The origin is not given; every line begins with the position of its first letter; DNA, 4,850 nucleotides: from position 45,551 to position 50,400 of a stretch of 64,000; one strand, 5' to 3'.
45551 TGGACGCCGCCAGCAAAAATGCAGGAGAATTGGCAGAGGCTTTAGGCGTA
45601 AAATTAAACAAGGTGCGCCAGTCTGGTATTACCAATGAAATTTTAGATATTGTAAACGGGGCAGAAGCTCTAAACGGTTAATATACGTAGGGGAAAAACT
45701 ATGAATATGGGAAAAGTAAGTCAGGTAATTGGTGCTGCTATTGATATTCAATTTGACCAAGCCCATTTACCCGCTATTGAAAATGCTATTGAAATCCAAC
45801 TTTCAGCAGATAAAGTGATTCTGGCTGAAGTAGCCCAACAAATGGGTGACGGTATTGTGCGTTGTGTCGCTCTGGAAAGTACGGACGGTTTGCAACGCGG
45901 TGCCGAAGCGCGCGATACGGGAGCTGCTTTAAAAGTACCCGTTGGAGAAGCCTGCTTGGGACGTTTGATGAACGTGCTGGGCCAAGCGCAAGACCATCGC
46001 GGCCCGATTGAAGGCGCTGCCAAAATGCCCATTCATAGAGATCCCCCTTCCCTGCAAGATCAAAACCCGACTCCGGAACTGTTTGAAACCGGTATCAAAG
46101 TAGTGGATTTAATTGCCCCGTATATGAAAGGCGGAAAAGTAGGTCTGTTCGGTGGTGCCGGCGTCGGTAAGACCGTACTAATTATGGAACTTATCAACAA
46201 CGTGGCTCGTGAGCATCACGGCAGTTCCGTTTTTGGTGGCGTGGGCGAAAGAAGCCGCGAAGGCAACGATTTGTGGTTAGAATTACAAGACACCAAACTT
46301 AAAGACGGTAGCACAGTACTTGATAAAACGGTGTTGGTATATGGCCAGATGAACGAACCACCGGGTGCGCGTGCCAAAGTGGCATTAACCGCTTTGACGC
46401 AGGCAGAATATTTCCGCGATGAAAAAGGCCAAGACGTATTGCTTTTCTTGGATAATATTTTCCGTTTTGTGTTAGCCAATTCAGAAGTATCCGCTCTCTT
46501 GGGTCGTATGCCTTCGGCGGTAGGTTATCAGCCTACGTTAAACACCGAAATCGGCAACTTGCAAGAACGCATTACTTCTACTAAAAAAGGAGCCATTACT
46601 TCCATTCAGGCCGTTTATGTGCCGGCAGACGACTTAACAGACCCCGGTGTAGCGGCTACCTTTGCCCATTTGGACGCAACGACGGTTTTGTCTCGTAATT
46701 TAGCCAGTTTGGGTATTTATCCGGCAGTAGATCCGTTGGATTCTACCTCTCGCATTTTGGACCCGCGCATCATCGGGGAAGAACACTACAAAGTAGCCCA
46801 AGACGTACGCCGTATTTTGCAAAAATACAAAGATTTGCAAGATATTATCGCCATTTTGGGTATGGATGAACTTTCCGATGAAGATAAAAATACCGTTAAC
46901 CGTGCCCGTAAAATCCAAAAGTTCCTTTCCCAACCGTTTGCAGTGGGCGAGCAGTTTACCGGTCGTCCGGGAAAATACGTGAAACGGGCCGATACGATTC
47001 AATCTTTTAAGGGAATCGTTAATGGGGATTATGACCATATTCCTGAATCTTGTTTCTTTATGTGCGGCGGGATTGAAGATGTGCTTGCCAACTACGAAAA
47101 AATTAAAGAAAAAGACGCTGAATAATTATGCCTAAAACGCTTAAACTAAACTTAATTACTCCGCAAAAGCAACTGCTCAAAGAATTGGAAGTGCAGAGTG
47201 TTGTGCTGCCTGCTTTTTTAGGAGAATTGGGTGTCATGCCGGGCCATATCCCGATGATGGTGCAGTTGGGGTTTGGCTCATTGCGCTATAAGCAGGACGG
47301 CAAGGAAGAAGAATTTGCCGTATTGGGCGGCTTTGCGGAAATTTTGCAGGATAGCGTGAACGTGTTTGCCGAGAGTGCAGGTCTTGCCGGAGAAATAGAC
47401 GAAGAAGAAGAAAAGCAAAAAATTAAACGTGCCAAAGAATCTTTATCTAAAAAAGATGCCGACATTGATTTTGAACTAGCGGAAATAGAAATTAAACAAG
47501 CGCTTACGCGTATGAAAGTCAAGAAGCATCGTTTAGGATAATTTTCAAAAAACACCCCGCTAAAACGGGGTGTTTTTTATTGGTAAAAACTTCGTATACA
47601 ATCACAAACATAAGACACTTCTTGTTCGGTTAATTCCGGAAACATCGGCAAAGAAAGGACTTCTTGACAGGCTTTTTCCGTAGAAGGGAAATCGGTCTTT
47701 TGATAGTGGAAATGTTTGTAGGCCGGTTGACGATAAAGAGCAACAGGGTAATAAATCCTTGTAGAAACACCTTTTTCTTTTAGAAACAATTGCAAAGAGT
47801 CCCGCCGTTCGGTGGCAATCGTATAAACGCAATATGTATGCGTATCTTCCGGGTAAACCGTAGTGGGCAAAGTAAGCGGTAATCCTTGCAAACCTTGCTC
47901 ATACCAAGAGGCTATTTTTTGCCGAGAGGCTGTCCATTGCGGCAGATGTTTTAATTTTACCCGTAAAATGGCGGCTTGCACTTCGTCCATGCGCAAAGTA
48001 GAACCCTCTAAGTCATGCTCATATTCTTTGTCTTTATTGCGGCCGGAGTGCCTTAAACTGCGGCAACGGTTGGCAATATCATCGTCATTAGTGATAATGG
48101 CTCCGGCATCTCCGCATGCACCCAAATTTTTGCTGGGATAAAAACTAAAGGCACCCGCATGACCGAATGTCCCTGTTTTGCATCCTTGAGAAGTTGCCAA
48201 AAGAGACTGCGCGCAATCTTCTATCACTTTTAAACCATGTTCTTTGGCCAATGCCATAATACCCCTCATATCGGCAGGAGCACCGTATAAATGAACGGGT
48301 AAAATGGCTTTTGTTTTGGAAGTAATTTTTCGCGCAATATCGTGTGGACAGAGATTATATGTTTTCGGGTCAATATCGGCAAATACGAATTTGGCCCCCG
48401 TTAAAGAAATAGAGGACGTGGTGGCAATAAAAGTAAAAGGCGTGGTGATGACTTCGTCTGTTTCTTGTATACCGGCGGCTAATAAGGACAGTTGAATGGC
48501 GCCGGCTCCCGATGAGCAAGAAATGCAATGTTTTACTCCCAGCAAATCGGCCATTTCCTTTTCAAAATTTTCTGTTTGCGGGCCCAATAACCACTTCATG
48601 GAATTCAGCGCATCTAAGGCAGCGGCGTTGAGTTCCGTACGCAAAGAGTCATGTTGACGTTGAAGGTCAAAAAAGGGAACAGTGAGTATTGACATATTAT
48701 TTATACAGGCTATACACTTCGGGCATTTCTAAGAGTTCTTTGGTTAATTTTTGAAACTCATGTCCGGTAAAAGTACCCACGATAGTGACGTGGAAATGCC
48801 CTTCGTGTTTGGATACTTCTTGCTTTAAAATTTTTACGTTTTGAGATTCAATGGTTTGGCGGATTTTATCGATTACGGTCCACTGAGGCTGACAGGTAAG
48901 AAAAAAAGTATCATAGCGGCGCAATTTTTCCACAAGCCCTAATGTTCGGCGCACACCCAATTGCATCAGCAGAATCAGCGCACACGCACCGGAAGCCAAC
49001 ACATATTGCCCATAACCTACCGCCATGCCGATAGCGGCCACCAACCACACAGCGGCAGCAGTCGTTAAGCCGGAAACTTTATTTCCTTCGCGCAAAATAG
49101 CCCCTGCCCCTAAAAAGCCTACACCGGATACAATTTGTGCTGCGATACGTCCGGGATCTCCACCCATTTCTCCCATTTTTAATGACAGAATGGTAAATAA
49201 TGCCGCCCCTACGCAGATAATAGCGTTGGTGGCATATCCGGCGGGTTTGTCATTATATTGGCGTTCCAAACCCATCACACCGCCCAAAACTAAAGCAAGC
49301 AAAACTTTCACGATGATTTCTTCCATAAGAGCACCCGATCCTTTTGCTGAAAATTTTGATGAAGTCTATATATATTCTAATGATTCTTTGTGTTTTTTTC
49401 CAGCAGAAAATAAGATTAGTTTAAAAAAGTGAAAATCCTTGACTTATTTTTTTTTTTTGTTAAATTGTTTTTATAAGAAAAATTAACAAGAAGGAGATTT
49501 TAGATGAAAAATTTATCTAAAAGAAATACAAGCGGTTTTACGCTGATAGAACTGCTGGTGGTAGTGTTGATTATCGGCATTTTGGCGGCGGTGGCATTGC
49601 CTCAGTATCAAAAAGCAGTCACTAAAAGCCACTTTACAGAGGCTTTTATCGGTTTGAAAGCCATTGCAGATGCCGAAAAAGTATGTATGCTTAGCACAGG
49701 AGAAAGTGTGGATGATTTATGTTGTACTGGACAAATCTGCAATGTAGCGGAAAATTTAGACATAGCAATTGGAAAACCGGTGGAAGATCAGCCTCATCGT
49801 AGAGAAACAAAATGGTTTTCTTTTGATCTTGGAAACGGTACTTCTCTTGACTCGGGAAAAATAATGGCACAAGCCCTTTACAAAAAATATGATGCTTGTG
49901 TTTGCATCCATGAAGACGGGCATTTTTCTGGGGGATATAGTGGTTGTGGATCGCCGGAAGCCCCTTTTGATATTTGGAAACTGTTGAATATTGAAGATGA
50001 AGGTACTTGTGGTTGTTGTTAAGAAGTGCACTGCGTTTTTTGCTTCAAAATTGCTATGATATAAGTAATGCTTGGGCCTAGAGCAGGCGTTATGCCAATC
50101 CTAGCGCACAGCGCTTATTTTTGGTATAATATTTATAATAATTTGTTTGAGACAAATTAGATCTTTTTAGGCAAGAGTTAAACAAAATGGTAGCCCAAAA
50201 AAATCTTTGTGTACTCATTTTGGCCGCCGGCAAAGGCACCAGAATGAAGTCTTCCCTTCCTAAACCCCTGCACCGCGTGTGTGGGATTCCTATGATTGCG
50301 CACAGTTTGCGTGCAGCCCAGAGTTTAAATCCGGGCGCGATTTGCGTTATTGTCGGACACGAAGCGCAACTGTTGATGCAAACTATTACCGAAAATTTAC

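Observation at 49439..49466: Putative phase-variable pilin promoter: T12 tract sets the -35/-10 spacing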

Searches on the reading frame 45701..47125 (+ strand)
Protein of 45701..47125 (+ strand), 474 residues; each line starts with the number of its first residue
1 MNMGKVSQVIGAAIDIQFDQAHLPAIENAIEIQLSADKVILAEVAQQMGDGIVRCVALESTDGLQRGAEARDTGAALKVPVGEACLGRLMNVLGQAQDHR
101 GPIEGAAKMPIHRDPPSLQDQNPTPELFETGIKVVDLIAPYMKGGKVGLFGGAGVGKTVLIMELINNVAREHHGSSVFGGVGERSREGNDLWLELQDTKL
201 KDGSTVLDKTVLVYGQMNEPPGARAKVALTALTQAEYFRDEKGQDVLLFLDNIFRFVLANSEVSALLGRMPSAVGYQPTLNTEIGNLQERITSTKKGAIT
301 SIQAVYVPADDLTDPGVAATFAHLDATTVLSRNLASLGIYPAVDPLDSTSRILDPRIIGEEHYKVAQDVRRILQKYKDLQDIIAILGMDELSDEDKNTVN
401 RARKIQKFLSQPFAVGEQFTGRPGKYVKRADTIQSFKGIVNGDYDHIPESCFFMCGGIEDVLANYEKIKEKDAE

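Call 52: list_cluster_members(proteins=[window:45701-47125:+, window:51583-52527:+, window:49504-50022:+])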
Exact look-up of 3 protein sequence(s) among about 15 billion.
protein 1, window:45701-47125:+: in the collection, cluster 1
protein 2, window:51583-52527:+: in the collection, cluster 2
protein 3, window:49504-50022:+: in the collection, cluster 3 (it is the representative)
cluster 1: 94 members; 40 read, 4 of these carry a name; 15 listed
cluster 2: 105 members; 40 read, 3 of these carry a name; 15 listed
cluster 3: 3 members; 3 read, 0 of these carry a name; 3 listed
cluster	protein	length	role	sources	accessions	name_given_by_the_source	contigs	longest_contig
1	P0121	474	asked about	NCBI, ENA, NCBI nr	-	-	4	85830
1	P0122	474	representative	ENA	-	-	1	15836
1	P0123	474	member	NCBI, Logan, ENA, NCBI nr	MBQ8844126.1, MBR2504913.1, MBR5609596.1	MAG: F0F1 ATP synthase subunit beta [Elusimicrobiaceae bacterium] | F0F1 ATP synthase subunit beta [Elusimicrobiaceae bacterium]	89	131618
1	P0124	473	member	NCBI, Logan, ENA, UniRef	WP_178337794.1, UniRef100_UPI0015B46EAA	F0F1 ATP synthase subunit beta [Candidatus Avelusimicrobium facis] | F0F1 ATP synthase subunit beta n=1 Tax=Candidatus Avelusimicrobium facis TaxID=3416203 ...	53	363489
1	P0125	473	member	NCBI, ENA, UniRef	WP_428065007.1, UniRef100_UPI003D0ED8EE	F0F1 ATP synthase subunit beta [Candidatus Avelusimicrobium facis] | F0F1 ATP synthase subunit beta n=1 Tax=Candidatus Avelusimicrobium facis TaxID=3416203 ...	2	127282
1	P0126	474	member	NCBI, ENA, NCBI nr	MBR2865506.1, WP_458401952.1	MAG: F0F1 ATP synthase subunit beta [Elusimicrobiaceae bacterium] | F0F1 ATP synthase subunit beta [Elusimicrobiaceae bacterium]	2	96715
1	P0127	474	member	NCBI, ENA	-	-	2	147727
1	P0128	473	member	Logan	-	-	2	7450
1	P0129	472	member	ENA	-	-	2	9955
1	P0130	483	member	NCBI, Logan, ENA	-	-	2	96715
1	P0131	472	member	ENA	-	-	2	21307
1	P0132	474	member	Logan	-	-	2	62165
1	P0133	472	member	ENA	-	-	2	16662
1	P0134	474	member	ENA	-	-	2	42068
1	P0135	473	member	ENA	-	-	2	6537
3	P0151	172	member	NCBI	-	-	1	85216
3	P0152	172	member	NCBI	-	-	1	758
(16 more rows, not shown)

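Call 53: find_encoding_contigs(protein=P0151, flank=3000, max_places=6)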
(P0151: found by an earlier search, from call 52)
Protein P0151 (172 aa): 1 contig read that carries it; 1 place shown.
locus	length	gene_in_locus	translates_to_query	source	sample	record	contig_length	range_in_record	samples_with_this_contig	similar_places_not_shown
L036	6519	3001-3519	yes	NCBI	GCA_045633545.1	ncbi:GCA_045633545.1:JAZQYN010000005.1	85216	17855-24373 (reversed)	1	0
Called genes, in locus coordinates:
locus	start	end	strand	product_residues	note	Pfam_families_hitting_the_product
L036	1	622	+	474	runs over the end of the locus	PF02874:ATP-synt_ab_N, PF00006:ATP-synt_ab, PF22919:ATP-synt_VA_C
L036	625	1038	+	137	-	PF02823:ATP-synt_DE_N, PF00401:ATP-synt_DE (weak)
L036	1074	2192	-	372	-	PF01041:DegT_DnrJ_EryC1, PF01053:Cys_Met_Meta_PP (weak), PF01212:Beta_elim_lyase (weak)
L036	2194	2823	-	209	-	PF02308:MgtC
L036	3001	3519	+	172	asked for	PF07963:N_methyl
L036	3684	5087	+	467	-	PF00483:NTP_transferase, PF01128:IspD, PF12804:NTP_transf_3, PF25084:LbH_EIF2B, PF25087:GMPPB_C, PF00132:Hexapep (weak), PF24894:Hexapep_GlmU (weak), PF25087:GMPPB_C, +2 more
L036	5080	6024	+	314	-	PF13793:Pribosyltran_N, PF00156:Pribosyltran, PF14572:Pribosyl_synth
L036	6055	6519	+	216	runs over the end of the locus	PF01386:Ribosomal_L25p, PF14693:Ribosomal_TL5_C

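Call 65: find_encoding_contigs(protein=P0152, flank=3000, max_places=6)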
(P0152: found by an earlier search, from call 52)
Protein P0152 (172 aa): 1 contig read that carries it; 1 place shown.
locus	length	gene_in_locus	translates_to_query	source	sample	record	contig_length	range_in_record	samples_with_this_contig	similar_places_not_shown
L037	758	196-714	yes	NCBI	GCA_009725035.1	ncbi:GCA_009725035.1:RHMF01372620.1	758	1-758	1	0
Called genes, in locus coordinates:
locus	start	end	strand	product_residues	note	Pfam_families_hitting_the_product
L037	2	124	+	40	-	?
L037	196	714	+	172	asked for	PF07963:N_methyl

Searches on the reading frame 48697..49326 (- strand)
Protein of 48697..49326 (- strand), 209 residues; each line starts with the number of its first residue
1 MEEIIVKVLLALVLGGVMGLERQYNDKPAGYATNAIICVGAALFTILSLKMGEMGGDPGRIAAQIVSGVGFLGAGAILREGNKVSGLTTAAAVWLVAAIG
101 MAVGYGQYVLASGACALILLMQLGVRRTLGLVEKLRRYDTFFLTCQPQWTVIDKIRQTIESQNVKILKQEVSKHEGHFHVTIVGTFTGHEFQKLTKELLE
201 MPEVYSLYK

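Call 8: search_protein_families(library=pfam, proteins=[window:48697-49326:-], max_evalue=0.01)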
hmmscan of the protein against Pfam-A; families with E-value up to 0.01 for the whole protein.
window:48697-49326:- (209 aa): 1 family
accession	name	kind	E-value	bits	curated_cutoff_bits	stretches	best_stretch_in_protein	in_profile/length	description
PF02308.21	MgtC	-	2e-36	125.4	31.4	1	9-126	2-116/121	MgtC family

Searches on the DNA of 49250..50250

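Call 70: search_rna_families(source=window, start=49250, end=50250, threshold=evalue, max_evalue=1)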
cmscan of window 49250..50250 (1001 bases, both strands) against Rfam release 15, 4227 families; matches with E-value up to 1: 1.
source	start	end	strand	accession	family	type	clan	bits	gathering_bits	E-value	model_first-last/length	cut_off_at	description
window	49636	49688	+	RF00032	Histone3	Cis-reg;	-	20.4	34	0.0086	1-46/46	no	Histone 3' UTR stem-loop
